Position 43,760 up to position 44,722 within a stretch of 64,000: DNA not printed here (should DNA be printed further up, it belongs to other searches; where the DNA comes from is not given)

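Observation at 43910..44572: Phage-encoded orotidine-5'-phosphate decarboxylase homolog inside the dNTP-metabolism cluster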

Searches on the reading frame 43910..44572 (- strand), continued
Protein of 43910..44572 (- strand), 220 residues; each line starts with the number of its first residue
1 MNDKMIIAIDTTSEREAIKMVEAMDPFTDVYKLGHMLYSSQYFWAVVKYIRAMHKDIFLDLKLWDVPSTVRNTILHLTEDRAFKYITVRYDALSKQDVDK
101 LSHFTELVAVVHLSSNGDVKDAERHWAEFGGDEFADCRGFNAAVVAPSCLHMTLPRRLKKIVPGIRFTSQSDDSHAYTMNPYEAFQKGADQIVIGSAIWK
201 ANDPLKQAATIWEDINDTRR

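Call 19: find_encoding_contigs(protein=P0005, flank=10000, max_places=4)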
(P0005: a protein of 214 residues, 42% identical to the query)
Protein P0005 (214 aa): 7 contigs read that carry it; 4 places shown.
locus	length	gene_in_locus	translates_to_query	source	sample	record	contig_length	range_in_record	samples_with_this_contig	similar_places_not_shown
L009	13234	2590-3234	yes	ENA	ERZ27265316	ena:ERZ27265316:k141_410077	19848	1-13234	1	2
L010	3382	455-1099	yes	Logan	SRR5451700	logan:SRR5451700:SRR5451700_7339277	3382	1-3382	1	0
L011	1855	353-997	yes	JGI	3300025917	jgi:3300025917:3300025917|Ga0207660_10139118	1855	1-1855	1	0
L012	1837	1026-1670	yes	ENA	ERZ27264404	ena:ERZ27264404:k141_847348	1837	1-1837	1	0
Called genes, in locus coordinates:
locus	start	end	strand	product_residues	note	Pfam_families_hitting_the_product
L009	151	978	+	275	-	PF00303:Thymidylat_synt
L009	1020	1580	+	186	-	-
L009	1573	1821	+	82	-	-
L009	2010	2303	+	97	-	-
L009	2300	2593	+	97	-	-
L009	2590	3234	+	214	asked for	PF00215:OMPdecase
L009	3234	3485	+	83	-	-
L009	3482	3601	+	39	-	-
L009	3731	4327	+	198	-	PF13521:AAA_28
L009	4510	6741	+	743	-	PF21995:RNR-II_ins_dom (weak)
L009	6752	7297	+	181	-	PF04343:DUF488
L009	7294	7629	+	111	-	-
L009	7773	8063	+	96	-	-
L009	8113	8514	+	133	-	PF19835:SegE_GIY-YIG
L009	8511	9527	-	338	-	-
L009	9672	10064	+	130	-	-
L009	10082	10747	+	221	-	-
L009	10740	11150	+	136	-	-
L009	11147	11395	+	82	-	-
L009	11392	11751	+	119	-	-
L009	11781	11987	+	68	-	-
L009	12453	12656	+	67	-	-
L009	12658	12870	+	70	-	-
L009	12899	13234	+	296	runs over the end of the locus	PF01145:Band_7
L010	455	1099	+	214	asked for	PF00215:OMPdecase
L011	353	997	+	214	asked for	PF00215:OMPdecase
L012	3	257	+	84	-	?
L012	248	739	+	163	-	PF18143:HAD_SAK_2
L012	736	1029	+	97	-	-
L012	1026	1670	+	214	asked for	PF00215:OMPdecase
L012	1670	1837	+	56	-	?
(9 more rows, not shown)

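Call 20: search_protein_representatives(protein=window:43910-44572:-)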
Query: 220 residues. Proteins with E-value up to 0.001 (for the whole library): 2625; up to 1e-10: 245; up to 1e-30: 5. The best 150 are listed.
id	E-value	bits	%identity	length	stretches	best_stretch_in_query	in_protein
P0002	1.3e-90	318.8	69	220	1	1-217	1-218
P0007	3.6e-46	173.6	44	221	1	2-217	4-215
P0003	4.3e-44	166.8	42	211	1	4-209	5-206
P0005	4.7e-42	160.1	44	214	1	4-211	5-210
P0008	1.9e-41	158.1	44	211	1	1-205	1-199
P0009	5.8e-20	87.9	32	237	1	4-216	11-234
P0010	2.9e-18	82.4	32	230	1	3-211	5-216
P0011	1.7e-17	79.9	28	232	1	2-216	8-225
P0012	2.1e-17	79.6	31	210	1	3-218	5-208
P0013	2.4e-17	79.4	33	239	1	6-217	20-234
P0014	7.5e-17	77.8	39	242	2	2-76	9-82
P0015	1.4e-16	76.9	34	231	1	2-216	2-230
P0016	1.9e-16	76.5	32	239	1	1-210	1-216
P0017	3.6e-16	75.5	33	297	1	3-211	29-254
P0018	6.6e-16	74.7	31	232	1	4-215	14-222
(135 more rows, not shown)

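Call 26: find_related_loci(query=A2, collection=viral_contigs, flank=10000)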
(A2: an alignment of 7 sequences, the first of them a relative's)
Query A2 (220 aa) in viral_contigs; peptide patterns used: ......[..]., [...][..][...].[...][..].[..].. (x = any residue, [..] = any of these).
12 stretches matched a pattern; 3 encode a relative of the query (tblastn E <= 1e-3); 3 distinct loci.
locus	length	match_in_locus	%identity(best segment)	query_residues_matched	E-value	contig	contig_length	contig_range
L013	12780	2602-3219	42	4-211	2e-49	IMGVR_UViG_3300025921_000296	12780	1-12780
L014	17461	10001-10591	27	3-201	1e-13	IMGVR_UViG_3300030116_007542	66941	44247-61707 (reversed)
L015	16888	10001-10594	27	4-201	2e-12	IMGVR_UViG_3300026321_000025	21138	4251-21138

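Call 27: search_solved_structures(query=A2, max_evalue=0.001, show_alignments=4)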
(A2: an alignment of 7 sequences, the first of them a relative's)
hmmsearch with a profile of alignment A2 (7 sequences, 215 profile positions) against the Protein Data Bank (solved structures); distinct sequences matched with E-value up to 0.001: 80 (the best 60 are shown).
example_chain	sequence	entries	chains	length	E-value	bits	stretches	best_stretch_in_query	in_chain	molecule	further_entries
3tr2_A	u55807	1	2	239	4.8e-23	85.1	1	4-213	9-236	Orotidine 5'-phosphate decarboxylase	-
27hh_A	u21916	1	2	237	1.4e-22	83.6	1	2-209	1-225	Orotidine 5'-phosphate decarboxylase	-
3tfx_A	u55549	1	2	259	3e-18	69.4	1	3-214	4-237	Orotidine 5'-phosphate decarboxylase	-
3ru6_A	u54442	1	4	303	5.8e-18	68.5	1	4-213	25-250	Orotidine 5'-phosphate decarboxylase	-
3ldv_A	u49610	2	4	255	2.2e-17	66.6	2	136-210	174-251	Orotidine 5'-phosphate decarboxylase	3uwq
2yyt_A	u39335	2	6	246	5.7e-17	65.3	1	5-210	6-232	Orotidine 5'-phosphate decarboxylase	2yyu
1dbt_A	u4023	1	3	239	4.2e-16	62.4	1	7-209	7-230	OROTIDINE 5'-PHOSPHATE DECARBOXYLASE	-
1eix_A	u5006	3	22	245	5.1e-16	62.2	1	3-212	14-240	OROTIDINE 5'-MONOPHOSPHATE DECARBOXYLASE | OROTIDINE 5'-PHOSPHATE DECARBOXYLASE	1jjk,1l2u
8dop_A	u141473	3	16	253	3.2e-15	59.5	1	4-214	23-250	2,3-diketo-5-methylthiopentyl-1-phosphate enolase-phosphatase | Orotidine 5'-phosphate decarboxylase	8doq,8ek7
8cso_A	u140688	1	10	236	1e-14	57.9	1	3-212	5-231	Orotidine 5'-phosphate decarboxylase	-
1vqt_A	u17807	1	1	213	1.4e-13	54.2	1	15-210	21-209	Orotidine 5'-phosphate decarboxylase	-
2cz5_A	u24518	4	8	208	4.3e-10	42.8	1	6-213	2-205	Orotidine 5'-phosphate decarboxylase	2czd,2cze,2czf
4lui_A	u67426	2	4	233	2.5e-07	33.7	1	5-212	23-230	Orotidine 5'-phosphate decarboxylase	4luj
1los_A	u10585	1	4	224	1.6e-06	31.1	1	4-73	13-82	orotidine monophosphate decarboxylase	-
4fx6_M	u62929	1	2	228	1.7e-06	31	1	4-73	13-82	Orotidine 5'-phosphate decarboxylase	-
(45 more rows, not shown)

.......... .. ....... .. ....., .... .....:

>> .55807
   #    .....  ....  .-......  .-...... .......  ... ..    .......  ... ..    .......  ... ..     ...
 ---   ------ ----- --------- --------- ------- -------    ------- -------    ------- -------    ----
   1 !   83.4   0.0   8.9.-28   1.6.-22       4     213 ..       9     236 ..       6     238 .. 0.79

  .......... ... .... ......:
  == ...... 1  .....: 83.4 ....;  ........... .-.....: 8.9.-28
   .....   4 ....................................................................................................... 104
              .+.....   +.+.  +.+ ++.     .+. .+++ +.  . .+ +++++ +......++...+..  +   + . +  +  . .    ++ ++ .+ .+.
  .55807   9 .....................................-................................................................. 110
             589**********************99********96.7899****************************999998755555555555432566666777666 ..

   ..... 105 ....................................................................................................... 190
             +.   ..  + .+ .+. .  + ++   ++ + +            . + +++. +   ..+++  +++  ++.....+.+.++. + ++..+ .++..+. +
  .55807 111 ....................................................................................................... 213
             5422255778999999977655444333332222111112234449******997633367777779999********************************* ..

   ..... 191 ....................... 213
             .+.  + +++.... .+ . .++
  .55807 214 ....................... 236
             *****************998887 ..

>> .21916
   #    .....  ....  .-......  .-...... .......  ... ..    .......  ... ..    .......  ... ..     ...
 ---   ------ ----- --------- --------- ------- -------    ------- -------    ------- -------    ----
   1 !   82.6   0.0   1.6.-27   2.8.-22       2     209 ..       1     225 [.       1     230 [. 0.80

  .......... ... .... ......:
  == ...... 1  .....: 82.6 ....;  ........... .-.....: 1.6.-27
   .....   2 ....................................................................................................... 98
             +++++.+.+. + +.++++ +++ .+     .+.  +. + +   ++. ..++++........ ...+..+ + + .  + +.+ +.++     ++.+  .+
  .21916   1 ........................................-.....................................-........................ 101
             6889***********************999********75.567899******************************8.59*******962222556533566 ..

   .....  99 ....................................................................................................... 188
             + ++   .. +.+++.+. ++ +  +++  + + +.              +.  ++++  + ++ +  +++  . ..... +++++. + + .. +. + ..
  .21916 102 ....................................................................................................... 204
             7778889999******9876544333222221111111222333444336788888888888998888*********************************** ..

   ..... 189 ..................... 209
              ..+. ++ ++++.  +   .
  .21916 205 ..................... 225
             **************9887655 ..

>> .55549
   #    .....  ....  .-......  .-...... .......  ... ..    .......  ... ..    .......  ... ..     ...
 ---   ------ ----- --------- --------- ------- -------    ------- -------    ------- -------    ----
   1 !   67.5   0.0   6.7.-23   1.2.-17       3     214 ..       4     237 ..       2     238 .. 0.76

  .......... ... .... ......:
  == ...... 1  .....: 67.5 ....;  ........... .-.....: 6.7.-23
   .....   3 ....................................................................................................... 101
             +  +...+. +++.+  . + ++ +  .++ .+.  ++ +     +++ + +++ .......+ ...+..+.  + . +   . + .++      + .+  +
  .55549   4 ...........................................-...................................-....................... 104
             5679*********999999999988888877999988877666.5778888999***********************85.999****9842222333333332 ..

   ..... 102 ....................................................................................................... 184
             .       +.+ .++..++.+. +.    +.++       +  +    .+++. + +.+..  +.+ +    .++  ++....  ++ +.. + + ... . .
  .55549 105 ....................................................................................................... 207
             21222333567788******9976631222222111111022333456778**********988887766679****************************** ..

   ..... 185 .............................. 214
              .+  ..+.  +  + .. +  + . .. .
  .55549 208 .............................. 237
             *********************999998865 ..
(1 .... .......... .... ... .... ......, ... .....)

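Call 34: find_encoding_contigs(protein=P0007, flank=10000, max_places=3)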
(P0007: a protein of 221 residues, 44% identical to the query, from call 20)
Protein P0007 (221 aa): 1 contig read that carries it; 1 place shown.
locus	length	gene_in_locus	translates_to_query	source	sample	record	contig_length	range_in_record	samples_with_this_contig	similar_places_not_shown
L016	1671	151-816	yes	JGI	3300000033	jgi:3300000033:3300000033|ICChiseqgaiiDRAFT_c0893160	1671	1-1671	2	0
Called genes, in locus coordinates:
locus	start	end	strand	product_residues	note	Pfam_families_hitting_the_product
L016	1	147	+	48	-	?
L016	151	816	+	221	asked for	PF00215:OMPdecase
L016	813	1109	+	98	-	-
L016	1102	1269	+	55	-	-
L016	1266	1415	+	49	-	-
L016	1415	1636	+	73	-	-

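Call 35: find_encoding_contigs(protein=P0008, flank=10000, max_places=3)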
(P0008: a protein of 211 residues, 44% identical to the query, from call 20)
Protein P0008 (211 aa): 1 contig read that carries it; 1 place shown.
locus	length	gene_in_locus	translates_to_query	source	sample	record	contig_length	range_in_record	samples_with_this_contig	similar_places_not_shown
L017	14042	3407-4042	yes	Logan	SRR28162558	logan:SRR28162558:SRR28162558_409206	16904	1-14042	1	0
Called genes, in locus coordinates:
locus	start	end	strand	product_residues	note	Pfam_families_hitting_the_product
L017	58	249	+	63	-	-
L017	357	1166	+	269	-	PF04446:Thg1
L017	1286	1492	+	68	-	-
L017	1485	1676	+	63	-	-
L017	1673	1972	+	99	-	PF24875:DUF7736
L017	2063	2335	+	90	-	-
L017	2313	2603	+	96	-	-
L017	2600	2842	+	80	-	-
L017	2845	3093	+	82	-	-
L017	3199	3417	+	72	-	-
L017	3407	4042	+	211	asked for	PF00215:OMPdecase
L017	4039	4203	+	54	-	-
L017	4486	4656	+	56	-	-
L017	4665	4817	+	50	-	-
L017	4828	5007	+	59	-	-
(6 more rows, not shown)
